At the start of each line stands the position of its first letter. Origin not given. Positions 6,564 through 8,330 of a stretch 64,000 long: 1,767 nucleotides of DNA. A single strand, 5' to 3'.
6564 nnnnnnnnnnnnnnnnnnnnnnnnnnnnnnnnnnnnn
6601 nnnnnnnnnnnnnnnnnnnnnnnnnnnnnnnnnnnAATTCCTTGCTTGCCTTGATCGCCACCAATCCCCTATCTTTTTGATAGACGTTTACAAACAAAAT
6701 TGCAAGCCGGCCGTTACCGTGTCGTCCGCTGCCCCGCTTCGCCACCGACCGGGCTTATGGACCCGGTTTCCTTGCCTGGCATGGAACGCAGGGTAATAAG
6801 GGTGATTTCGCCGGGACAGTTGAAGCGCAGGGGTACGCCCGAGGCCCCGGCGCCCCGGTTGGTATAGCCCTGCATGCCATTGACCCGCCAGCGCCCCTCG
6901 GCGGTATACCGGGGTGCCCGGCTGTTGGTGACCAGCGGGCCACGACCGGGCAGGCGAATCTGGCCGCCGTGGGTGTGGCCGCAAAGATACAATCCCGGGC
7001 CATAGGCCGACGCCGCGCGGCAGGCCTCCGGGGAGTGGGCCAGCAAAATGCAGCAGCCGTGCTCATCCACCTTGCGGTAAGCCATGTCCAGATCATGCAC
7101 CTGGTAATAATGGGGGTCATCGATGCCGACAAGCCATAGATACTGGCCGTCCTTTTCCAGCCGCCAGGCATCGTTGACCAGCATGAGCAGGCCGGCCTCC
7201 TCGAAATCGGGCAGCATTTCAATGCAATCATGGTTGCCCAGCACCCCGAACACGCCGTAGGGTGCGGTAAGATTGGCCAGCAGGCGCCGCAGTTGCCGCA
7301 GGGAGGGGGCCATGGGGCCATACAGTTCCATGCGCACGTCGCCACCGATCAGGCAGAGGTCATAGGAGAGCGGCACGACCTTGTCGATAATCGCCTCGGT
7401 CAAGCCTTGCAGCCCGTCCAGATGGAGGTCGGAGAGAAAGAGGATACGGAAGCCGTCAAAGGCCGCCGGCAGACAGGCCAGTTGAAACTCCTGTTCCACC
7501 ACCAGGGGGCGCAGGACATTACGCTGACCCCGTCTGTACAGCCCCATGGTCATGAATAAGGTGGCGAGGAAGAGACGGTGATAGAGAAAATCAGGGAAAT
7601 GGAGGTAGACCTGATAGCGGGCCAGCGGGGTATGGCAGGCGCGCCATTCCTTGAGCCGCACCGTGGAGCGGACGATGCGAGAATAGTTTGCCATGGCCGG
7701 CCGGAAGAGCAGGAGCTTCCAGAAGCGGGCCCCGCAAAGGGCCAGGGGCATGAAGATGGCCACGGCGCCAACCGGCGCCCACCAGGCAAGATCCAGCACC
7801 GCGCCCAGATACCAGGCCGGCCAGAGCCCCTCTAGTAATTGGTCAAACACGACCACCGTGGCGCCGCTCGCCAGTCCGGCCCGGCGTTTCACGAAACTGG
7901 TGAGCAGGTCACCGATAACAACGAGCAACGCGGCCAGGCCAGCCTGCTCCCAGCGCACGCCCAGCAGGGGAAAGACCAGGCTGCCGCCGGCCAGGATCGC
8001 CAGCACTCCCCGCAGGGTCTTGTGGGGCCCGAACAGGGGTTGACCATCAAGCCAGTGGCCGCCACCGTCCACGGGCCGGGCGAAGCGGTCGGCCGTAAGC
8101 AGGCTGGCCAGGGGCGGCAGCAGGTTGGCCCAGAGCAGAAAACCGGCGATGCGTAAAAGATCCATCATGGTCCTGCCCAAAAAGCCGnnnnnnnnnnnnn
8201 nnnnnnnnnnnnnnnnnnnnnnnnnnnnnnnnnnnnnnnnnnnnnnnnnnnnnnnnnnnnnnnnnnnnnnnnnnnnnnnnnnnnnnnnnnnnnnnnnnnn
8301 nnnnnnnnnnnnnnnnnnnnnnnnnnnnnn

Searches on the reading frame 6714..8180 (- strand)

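Call 62: search_protein_families(library=pfam, proteins=[window:6714-8180:-], max_evalue=0.00001)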
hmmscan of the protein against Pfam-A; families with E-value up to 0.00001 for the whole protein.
window:6714-8180:- (488 aa): 2 families
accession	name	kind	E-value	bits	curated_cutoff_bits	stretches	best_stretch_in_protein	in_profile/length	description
PF00149.33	Metallophos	-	5.1e-11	43.8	21.5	1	244-405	1-190/191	Calcineurin-like phosphoesterase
PF01864.22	CarS-like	-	5.7e-06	26.9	22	0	34-116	28-127/175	CDP-archaeol synthase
